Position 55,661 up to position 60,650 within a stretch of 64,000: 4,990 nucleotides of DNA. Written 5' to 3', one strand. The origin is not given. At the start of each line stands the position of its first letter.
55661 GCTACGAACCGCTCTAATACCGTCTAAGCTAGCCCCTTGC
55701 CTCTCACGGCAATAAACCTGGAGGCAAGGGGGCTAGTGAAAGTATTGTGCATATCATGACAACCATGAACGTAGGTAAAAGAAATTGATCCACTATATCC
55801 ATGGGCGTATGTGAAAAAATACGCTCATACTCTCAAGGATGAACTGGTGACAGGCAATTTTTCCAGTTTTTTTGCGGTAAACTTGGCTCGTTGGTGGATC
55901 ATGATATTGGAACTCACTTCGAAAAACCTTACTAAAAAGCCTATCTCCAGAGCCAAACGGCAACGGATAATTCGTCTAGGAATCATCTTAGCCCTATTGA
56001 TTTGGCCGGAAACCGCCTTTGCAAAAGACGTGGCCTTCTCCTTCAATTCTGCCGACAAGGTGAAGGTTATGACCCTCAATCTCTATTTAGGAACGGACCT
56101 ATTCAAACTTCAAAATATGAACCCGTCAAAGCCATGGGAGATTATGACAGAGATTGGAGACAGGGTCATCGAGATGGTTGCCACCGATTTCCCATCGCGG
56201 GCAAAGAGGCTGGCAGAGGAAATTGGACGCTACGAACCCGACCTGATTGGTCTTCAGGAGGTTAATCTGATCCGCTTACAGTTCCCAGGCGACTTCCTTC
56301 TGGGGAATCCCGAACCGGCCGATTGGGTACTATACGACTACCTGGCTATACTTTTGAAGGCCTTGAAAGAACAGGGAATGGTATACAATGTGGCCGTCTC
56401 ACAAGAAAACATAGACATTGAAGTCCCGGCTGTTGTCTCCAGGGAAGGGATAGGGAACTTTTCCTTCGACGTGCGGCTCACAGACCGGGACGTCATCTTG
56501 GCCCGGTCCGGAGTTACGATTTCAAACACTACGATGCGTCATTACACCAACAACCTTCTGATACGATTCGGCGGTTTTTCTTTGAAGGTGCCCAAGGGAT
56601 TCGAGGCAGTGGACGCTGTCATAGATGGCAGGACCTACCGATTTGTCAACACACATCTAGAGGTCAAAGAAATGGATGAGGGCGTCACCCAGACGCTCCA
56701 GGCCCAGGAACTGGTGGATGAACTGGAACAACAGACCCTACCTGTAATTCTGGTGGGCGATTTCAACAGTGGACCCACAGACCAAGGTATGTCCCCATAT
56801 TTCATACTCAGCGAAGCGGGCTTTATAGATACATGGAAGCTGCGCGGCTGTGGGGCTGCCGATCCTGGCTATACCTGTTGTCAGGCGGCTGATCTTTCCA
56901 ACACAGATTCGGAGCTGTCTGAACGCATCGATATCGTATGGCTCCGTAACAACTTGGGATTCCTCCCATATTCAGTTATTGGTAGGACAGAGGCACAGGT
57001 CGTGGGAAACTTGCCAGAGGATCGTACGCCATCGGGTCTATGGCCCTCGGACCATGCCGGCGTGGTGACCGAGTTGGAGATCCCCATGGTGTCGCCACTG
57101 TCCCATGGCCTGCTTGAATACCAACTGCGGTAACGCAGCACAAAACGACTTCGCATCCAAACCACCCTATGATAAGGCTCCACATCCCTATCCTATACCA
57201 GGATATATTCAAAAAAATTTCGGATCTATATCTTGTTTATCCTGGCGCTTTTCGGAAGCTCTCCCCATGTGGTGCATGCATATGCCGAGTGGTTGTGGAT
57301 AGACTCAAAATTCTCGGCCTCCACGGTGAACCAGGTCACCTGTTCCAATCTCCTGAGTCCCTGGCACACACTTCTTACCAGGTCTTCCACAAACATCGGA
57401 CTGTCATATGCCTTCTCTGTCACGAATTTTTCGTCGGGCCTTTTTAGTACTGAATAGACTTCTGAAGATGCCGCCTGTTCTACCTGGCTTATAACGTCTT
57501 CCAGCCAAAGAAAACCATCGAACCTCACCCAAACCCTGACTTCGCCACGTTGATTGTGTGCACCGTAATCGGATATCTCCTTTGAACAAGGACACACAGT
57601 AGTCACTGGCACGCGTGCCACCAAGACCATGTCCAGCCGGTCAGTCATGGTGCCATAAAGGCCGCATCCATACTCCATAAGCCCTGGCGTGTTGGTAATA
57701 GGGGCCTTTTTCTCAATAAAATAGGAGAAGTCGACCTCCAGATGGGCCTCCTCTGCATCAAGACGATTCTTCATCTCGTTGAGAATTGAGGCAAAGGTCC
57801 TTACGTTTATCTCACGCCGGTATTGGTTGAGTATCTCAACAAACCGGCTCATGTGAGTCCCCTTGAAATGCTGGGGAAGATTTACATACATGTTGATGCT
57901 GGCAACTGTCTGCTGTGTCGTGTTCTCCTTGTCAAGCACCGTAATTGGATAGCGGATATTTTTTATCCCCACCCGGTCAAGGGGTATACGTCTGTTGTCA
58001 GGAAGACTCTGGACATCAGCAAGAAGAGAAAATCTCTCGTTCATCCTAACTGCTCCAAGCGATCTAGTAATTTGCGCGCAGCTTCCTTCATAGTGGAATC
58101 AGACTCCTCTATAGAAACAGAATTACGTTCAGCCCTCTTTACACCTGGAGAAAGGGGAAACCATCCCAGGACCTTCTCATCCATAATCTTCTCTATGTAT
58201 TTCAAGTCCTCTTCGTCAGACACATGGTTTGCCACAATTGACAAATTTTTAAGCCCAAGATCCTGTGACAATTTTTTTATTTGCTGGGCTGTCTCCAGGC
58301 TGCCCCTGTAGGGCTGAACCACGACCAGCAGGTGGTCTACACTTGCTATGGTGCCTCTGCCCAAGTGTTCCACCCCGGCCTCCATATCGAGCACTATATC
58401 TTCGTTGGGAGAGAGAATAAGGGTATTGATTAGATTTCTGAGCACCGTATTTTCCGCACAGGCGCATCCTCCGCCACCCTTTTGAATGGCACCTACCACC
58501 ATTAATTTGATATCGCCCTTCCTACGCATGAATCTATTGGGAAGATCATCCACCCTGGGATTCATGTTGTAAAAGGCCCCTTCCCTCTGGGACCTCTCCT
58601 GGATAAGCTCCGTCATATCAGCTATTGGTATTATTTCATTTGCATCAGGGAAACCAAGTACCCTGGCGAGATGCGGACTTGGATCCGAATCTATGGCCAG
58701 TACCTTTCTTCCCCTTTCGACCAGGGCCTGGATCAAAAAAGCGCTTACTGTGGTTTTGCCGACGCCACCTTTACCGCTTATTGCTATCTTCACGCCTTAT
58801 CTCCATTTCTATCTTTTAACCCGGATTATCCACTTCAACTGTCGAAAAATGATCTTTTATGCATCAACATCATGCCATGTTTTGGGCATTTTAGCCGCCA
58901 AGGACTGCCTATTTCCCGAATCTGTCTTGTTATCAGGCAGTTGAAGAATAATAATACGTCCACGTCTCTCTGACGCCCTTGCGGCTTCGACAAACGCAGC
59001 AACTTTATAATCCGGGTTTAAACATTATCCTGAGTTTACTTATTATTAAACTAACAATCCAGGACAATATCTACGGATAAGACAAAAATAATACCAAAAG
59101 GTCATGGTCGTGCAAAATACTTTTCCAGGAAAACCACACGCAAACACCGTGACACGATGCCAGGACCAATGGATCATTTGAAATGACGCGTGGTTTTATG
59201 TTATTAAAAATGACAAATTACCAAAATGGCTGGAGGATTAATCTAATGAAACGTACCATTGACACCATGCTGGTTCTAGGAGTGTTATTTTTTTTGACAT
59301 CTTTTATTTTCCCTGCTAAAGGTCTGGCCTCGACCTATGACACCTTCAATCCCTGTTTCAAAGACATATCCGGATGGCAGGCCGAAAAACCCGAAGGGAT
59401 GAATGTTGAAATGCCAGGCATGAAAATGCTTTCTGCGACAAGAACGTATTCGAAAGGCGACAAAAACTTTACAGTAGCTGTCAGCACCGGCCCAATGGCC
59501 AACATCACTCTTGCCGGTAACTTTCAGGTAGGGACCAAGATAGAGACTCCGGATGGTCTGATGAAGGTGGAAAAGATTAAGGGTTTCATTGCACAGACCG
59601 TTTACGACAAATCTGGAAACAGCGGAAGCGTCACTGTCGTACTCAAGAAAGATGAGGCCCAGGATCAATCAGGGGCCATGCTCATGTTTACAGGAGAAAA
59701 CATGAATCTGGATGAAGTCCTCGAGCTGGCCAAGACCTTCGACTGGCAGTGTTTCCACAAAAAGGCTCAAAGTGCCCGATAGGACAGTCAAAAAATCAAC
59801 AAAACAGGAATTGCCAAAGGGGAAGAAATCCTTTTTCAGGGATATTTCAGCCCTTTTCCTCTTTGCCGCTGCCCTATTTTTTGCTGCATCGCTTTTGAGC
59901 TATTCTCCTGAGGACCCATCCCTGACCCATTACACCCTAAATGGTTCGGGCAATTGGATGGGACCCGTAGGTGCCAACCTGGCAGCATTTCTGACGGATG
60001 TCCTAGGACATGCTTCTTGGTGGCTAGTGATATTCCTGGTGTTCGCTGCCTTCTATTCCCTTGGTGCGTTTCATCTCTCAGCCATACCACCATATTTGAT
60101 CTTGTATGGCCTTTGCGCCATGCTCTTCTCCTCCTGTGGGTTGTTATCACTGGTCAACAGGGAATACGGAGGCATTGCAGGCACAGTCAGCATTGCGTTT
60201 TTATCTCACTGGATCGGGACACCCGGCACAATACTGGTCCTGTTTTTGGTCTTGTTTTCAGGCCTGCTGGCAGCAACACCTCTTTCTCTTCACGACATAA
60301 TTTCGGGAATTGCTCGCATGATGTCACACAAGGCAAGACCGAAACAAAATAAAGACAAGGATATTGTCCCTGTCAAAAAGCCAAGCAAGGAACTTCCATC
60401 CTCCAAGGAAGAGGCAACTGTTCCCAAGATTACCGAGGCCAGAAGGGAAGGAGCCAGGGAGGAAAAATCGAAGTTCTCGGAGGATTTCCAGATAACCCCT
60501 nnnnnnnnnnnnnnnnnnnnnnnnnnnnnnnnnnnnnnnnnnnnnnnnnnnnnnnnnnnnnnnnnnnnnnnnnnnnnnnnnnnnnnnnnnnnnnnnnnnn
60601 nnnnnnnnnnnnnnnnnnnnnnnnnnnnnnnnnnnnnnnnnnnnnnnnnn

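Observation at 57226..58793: CooC-type metallochaperone ATPase translationally coupled to GTP cyclohydrolase FolE2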

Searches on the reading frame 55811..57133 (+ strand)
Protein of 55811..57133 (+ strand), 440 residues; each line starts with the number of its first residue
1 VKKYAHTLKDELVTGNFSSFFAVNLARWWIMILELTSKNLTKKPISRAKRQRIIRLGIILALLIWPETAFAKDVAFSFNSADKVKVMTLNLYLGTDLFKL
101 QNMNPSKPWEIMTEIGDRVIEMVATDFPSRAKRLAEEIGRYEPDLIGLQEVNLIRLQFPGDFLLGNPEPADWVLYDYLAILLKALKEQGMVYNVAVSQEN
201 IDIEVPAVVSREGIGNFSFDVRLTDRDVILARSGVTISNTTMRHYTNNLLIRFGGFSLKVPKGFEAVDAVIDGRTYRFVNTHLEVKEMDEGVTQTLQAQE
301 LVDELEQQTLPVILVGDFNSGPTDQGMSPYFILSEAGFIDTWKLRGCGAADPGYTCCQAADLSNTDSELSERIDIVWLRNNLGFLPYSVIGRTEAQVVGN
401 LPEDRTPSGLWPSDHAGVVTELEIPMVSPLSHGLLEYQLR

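Call 64: search_protein_families(library=pfam, proteins=[window:55811-57133:+], max_evalue=0.0001)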
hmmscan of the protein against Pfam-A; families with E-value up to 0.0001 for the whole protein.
window:55811-57133:+ (440 aa): 1 family
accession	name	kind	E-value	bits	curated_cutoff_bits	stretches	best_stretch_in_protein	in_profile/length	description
PF03372.29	Exo_endo_phos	-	2.8e-12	47.3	24.5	1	124-415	12-225/225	Endonuclease/Exonuclease/phosphatase family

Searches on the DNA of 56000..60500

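Call 39: search_rna_families(source=window, start=56000, end=60500, threshold=evalue, max_evalue=1)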
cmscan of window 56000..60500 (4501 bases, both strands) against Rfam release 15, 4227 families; matches with E-value up to 1: 2.
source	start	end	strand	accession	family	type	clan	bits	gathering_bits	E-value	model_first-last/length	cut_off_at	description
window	59010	59078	-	RF03853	mir-2013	Gene; miRNA;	-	21.3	70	0.67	1-83/83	no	mir-2013 microRNA precursor family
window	60239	60349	+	RF03668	mir-1788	Gene; miRNA;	-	20.2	57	0.67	1-77/77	no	mir-1788 microRNA precursor family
